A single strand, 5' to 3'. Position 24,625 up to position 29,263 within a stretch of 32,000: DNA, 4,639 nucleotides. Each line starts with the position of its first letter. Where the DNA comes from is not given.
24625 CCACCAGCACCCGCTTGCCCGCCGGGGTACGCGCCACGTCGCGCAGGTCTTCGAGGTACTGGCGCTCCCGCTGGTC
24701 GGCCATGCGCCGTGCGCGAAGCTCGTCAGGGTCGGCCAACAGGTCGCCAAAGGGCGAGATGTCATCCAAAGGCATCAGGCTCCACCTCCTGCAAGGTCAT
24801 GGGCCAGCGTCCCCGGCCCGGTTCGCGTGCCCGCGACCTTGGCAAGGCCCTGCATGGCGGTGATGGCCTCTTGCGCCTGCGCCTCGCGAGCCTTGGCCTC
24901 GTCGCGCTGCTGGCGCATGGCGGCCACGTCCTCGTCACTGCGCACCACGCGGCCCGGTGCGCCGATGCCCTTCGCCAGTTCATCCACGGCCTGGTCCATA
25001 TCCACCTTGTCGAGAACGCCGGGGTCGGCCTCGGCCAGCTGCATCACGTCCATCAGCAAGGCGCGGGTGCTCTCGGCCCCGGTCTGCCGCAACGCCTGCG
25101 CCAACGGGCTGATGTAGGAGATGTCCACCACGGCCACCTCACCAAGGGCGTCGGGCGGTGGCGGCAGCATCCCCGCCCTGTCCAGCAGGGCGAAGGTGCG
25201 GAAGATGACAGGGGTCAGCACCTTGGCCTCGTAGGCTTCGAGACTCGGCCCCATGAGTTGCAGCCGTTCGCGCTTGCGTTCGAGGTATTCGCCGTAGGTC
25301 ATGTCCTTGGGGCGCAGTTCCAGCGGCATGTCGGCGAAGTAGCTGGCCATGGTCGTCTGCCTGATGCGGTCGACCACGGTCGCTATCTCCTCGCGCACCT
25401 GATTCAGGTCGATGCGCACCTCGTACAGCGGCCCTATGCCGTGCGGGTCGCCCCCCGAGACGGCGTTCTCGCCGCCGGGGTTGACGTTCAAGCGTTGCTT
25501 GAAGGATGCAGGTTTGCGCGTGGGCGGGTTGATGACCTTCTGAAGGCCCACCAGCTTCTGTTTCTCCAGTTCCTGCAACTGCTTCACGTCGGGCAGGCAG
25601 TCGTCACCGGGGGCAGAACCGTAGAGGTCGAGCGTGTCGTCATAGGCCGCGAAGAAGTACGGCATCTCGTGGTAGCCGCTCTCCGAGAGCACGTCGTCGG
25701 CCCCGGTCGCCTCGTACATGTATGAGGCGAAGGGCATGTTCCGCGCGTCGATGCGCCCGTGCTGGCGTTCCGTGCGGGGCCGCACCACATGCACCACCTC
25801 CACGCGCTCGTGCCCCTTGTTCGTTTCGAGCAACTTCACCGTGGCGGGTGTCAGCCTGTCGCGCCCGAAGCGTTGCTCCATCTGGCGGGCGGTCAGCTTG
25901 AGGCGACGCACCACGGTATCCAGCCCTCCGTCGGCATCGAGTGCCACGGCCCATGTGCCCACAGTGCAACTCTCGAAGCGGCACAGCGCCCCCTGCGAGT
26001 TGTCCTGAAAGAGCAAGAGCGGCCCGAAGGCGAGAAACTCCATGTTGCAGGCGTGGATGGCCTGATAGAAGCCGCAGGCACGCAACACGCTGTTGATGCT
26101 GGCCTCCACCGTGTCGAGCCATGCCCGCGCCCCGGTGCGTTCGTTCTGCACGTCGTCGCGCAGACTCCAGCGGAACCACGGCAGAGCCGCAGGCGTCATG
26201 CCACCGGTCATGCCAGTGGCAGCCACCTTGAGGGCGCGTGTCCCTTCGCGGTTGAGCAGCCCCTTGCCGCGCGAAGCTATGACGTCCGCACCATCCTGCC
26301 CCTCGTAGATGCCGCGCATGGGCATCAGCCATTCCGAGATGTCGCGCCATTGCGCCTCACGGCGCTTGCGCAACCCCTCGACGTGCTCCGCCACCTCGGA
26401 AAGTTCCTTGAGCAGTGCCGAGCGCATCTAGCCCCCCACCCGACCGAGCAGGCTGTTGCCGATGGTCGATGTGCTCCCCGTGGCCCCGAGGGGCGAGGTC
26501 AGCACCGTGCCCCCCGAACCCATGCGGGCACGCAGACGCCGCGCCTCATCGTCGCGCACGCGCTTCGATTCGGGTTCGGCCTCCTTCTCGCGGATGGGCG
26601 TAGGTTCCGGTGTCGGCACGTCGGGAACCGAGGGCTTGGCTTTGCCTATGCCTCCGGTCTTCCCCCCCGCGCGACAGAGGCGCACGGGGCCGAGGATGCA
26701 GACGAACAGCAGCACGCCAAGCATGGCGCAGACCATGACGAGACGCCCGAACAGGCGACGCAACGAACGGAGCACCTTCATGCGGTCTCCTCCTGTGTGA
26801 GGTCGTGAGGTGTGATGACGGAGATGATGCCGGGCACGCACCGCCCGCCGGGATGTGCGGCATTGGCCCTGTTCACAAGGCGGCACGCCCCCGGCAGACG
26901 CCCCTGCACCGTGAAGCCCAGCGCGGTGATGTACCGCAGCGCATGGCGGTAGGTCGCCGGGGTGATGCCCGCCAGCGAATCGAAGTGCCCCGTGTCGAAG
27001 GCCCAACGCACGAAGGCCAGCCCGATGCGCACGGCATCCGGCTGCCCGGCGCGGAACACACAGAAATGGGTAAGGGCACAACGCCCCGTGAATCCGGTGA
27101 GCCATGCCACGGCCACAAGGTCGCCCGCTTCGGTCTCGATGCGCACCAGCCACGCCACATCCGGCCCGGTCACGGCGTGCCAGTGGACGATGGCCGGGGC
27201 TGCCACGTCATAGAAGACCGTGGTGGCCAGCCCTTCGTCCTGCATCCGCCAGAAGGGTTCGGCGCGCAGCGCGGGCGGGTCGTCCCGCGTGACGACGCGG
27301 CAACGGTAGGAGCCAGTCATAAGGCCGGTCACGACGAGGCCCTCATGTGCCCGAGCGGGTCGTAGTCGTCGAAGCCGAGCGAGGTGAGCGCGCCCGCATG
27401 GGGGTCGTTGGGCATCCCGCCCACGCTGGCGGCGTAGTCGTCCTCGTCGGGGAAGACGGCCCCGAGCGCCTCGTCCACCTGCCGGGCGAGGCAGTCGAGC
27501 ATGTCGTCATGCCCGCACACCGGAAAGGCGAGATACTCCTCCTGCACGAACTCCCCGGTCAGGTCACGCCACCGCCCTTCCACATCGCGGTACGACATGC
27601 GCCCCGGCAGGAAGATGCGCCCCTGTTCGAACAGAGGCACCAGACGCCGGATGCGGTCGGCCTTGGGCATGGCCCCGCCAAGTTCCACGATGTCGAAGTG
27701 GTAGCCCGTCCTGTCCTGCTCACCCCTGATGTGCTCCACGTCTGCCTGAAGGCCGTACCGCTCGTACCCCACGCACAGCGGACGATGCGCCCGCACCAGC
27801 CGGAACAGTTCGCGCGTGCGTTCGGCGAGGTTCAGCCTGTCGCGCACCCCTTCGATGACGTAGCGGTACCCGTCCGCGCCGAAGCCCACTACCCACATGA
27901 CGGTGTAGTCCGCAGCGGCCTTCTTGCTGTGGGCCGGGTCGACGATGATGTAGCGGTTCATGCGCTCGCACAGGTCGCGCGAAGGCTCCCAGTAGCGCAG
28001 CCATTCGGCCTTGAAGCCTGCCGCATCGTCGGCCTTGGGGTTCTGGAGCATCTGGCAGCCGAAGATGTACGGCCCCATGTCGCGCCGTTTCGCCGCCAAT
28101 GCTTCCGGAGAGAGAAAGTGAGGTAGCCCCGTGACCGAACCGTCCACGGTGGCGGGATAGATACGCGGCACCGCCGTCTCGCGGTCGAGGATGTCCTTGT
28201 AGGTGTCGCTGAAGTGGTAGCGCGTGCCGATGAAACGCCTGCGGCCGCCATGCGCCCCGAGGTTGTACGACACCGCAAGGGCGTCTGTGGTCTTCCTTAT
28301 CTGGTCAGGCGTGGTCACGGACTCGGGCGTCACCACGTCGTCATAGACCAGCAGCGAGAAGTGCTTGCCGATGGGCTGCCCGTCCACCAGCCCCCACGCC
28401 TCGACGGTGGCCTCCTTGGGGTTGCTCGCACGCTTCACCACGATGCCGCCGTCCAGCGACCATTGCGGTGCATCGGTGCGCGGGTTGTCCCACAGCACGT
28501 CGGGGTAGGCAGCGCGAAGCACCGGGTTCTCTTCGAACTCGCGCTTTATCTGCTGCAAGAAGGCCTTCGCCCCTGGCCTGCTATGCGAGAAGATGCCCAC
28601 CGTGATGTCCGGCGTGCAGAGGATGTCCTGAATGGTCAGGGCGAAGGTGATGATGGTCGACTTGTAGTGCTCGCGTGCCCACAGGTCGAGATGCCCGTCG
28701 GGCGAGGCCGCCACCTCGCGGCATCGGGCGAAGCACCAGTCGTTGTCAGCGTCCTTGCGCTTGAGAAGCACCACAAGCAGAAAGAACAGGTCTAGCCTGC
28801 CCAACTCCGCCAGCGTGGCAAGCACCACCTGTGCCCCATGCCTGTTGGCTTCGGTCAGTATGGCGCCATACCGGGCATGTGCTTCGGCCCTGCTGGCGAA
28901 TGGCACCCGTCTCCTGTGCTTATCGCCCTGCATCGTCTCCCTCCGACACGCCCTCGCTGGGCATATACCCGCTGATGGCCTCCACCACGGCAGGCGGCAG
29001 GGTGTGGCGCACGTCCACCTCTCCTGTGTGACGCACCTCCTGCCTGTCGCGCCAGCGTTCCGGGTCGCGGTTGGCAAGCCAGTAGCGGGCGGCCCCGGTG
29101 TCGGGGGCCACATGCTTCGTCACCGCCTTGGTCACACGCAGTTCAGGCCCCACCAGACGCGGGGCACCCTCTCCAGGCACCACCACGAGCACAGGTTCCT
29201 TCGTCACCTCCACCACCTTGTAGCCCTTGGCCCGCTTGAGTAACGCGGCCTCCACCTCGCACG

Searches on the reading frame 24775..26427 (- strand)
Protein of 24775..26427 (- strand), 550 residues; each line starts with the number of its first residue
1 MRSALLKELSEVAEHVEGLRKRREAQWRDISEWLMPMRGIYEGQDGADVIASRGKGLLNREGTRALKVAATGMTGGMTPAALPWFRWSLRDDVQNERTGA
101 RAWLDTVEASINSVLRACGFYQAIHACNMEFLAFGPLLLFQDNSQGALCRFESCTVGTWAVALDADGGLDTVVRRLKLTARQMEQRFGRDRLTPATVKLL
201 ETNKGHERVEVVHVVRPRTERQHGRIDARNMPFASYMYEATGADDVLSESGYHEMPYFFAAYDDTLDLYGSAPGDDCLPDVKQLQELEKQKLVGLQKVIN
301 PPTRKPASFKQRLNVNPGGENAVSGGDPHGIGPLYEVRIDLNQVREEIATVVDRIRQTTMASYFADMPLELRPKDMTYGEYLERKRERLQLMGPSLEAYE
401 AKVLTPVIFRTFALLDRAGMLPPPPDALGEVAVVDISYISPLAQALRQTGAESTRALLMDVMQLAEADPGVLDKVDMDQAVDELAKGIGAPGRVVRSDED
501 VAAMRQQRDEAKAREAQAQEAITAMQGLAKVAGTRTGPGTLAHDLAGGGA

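Call 49: search_protein_families(library=phrogs, proteins=[window:24775-26427:-], max_evalue=0.001)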
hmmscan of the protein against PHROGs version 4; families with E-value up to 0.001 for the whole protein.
window:24775-26427:- (550 aa): 4 families
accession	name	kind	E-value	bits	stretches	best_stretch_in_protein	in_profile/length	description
phrog_332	-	connector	6.8e-111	372.3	1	2-537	7-547/560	head-tail adaptor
phrog_21643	-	unknown function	8e-43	147.5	1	315-528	36-246/268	-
phrog_21528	-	unknown function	7.7e-33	114.9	1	18-226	15-224/224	-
phrog_449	-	connector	4.1e-14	52.9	2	14-355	13-346/520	head-tail adaptor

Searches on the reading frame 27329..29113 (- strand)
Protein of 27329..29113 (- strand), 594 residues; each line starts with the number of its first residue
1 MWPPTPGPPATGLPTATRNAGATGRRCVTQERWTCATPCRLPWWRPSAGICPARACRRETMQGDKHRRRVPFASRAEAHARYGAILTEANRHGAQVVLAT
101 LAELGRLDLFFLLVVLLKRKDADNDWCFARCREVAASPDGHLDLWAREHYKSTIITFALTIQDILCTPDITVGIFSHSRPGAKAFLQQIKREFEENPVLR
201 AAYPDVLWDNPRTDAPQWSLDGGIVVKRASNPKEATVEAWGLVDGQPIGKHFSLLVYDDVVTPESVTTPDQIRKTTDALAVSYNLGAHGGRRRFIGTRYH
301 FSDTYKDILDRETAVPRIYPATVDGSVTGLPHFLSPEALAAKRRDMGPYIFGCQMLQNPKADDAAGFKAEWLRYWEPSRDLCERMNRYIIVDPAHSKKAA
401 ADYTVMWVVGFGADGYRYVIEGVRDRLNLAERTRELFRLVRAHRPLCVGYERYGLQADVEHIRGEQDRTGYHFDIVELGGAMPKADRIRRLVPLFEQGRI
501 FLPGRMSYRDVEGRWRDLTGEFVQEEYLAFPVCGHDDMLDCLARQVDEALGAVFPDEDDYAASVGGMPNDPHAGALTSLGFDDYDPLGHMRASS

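Call 49: search_protein_families(library=phrogs, proteins=[window:27329-29113:-], max_evalue=0.001)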
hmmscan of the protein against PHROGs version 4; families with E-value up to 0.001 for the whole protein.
window:27329-29113:- (594 aa): 3 families
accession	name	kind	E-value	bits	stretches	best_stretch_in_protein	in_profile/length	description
phrog_38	-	head and packaging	1.4e-55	190.3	1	144-563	311-717/760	terminase large subunit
phrog_5573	-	head and packaging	2e-14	54.7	1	330-549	28-234/250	terminase large subunit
phrog_979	-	head and packaging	7.9e-05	22.5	1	363-543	412-593/642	terminase large subunit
